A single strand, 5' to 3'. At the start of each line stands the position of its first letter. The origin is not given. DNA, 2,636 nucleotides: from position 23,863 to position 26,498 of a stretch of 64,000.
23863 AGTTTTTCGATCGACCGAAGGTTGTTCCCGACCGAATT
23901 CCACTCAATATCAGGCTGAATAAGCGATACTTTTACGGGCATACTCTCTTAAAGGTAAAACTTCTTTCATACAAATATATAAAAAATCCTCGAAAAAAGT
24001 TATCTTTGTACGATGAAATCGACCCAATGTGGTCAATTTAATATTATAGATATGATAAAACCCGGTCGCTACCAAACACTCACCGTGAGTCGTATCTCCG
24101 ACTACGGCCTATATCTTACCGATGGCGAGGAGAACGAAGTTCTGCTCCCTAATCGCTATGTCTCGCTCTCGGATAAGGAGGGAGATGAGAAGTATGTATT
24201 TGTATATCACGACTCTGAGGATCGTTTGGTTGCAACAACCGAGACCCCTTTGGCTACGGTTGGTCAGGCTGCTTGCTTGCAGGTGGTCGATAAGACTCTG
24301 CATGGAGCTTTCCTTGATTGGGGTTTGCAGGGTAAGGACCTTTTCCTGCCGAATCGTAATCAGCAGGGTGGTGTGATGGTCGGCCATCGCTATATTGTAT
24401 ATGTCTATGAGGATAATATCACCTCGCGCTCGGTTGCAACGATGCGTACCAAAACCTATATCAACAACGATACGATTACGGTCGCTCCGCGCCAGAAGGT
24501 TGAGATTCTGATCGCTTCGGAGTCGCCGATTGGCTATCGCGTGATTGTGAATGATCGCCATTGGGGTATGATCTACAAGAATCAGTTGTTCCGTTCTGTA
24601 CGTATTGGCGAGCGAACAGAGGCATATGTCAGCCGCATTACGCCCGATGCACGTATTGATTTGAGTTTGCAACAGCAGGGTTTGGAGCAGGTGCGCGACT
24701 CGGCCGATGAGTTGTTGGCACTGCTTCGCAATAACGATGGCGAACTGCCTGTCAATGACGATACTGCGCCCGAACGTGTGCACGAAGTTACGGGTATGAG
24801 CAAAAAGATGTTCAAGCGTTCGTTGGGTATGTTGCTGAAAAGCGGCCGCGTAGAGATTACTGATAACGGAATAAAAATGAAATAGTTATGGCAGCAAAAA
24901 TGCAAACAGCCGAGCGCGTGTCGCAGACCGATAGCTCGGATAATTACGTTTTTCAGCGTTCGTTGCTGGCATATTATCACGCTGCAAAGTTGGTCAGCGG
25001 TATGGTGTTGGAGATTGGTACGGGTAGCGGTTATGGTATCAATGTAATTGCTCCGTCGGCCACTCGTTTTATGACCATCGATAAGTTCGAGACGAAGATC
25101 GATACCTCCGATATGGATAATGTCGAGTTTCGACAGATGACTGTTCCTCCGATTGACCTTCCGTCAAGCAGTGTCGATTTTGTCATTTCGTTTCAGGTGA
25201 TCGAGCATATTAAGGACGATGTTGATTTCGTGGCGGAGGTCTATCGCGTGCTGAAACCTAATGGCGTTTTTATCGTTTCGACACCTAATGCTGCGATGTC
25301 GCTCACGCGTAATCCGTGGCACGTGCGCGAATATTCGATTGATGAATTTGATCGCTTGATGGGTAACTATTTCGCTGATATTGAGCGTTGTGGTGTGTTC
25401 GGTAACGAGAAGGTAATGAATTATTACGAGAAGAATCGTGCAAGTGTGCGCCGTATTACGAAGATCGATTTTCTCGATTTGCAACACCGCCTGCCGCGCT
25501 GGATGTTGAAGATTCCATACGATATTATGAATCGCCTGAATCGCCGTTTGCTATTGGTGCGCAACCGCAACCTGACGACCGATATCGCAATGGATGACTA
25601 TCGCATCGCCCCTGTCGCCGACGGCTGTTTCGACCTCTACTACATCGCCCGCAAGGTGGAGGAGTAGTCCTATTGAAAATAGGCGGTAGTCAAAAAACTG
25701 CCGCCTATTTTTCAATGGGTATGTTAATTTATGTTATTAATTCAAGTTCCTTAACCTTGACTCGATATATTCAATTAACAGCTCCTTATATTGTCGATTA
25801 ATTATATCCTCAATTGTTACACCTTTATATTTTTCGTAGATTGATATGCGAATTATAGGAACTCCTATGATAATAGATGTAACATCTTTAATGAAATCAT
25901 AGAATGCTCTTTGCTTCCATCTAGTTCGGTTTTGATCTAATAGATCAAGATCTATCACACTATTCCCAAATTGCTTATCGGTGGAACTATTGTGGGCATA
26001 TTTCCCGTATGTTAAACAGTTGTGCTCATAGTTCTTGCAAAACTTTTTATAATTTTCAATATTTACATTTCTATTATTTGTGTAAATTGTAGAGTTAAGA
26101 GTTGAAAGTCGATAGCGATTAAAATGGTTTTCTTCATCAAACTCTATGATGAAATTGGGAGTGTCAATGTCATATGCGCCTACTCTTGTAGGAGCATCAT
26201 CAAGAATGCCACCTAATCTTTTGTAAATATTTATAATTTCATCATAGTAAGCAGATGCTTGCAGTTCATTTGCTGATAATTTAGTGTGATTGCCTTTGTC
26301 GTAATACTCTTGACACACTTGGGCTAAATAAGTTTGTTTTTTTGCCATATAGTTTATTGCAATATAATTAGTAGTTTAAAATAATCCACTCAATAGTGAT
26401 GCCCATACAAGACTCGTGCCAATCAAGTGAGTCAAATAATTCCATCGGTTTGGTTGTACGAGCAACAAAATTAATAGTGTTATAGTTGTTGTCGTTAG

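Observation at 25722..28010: AT-rich four-gene cassette headed by a wHTH-WYL regulator: candidate undescribed defence / abortive-infection module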

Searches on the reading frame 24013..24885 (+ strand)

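Call 76: search_protein_families(library=pfam, proteins=[window:24013-24885:+], max_evalue=1)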
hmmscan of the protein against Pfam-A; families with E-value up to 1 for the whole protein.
window:24013-24885:+ (290 aa): 5 families
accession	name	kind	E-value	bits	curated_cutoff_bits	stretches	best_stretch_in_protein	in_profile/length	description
PF13509.12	S1_2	-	2.5e-31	108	21.8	2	18-76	2-60/61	S1 domain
PF17783.7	CvfB_WH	-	1.7e-19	69.7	22.9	1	232-288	1-57/58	CvfB-like winged helix domain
PF00575.29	S1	-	0.015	16.1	22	0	91-118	12-38/74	S1 RNA binding domain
PF21543.3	CvfB_2nd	-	0.039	14.3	27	1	174-220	28-75/76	Virulence regulatory factor CvfB, second domain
PF16686.11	POT1PC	-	0.1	12.9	27.2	1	31-78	28-69/155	ssDNA-binding domain of telomere protection protein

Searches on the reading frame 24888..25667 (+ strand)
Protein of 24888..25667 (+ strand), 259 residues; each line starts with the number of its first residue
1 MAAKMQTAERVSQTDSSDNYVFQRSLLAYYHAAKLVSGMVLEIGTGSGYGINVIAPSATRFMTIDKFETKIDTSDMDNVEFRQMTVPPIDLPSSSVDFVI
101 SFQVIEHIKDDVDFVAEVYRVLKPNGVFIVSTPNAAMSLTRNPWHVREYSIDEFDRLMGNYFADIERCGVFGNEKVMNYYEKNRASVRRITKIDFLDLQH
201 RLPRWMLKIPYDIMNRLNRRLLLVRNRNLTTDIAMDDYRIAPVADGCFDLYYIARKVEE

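Call 32: find_encoding_contigs(protein=window:24888-25667:+, flank=6000, max_places=10)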
Protein window:24888-25667:+ (259 aa): no gene with exactly this product is on record in the collection.

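Call 102: search_protein_families(library=ncbifam, proteins=[window:24888-25667:+], max_evalue=0.01)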
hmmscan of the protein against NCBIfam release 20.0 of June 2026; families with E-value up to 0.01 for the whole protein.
window:24888-25667:+ (259 aa): 17 families
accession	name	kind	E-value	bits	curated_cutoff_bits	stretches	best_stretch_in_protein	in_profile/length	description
TIGR02072.1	BioC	equivalog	4.5e-10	39.7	184.95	1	26-163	23-172/244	malonyl-ACP O-methyltransferase BioC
NF008823.0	PRK11873.1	subfamily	5.8e-10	39.1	263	1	64-131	115-182/272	arsenite methyltransferase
TIGR01983.1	UbiG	equivalog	2.5e-09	36.8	102.95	1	33-136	46-157/228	bifunctional 2-polyprenyl-6-hydroxyphenol methylase/3-demethylubiquinol 3-O-methyltransferase UbiG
NF041536.1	ArsM_DUF2284_UU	exception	4.1e-09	35.3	575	1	63-131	113-181/459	arsenite methyltransferase/DUF2284 domain selenoprotein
NF041537.1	ArsM_AhpD_UU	exception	2.4e-08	33.2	510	1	66-140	116-190/345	arsenite methyltransferase/AhpD domain selenoprotein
NF045667.1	MTase_DVU1556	equivalog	1.2e-07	31.4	155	1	37-131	23-120/213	DVU_1556 family methyltransferase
NF047649.1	MTase_UXPK_star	exception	1.8e-05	23.9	460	1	53-131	105-182/283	methyltransferase/UXPK-star double selenoprotein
NF045882.1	PLipidMtase_Leg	equivalog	3.7e-05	23.6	390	1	39-129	45-142/207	phospholipid N-methyltransferase PmtA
NF001453.0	PRK00312.1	equivalog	4.8e-05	23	188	1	39-69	83-113/217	protein-L-isoaspartate(D-aspartate) O-methyltransferase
NF043040.1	corrin_prot_MT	hypoth_equivalog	6.7e-05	22.4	180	1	37-131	42-148/216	corrinoid protein-associated methyltransferase CpaM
TIGR00452.1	TIGR00452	equivalog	0.00026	19.9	275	1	31-132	112-221/316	tRNA 5-methoxyuridine(34)/uridine 5-oxyacetic acid(34) synthase CmoB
NF040538.1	methyl_ArsM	equivalog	0.00028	20.2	500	1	91-132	167-210/356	arsinothricin biosynthesis methyltransferase ArsM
NF045825.1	FAmtase_mtf2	equivalog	0.00067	19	400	1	11-131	34-159/248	fatty-acid O-methyltransferase Mtf2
NF045823.1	PthPhpthDimycoMt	equivalog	0.0014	17.8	300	1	34-130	64-166/256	phthiotriol/phenolphthiotriol dimycocerosates methyltransferase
NF038099.1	AsSugarArsM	exception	0.0014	17.8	400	1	73-140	112-181/321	arsenosugar biosynthesis arsenite methyltransferase ArsM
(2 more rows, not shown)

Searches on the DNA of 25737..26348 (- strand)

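Call 108: search_dna_similar(query=L134:2500-10400:+, collection=phages, mode=distant, max_rows=8)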
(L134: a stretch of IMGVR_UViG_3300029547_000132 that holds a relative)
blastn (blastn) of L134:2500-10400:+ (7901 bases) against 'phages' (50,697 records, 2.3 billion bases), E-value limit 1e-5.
Records with a match: 13; places in all: 14; records where one place covers at least 80% of the query: 0.
Best place of each record, by identity: 80-90% 1; 60-80% 12.
By first word of the organism name: Bacteroides 7; Bacteriophage 6.
By host as written in the record: - 6; Bacteroides fragilis BL19 2; Bacteroides thetaiotaomicron VPI-5496 1; Bacteroides thetaiotaomicron VPI-5502 1; Bacteroides thetaiotaomicron VPI-5493 1; Bacteroides thetaiotaomicron DA61 1; Bacteroides thetaiotaomicron BG12 1.
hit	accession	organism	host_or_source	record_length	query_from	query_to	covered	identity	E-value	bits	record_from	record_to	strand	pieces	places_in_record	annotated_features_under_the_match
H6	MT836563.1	Bacteriophage sp.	human fecal samples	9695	1322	1833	6%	80.3%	6e-128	467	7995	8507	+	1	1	record has no annotation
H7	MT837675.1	Bacteriophage sp.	human fecal samples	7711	1886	2285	5%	66.3%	2e-19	105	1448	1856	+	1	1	record has no annotation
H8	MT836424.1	Bacteriophage sp.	human fecal samples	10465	5435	5730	4%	67.6%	3e-18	102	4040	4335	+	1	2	record has no annotation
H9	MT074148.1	Bacteroides phage SJC10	Bacteroides thetaiotaomicron VPI-5496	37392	1350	1594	3%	66.8%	2e-7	67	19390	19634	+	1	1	hypothetical protein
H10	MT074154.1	Bacteroides phage SJC16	Bacteroides thetaiotaomicron VPI-5502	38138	1350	1594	3%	66.8%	2e-7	67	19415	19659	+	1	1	hypothetical protein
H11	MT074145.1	Bacteroides phage SJC01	Bacteroides thetaiotaomicron VPI-5493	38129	1350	1594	3%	66.4%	3e-6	63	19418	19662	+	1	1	hypothetical protein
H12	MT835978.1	Bacteriophage sp.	human fecal samples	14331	5854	6027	2%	70.1%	1e-9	74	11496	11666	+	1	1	record has no annotation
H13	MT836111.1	Bacteriophage sp.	human fecal samples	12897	5953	6117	2%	68.5%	7e-7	64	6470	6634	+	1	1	record has no annotation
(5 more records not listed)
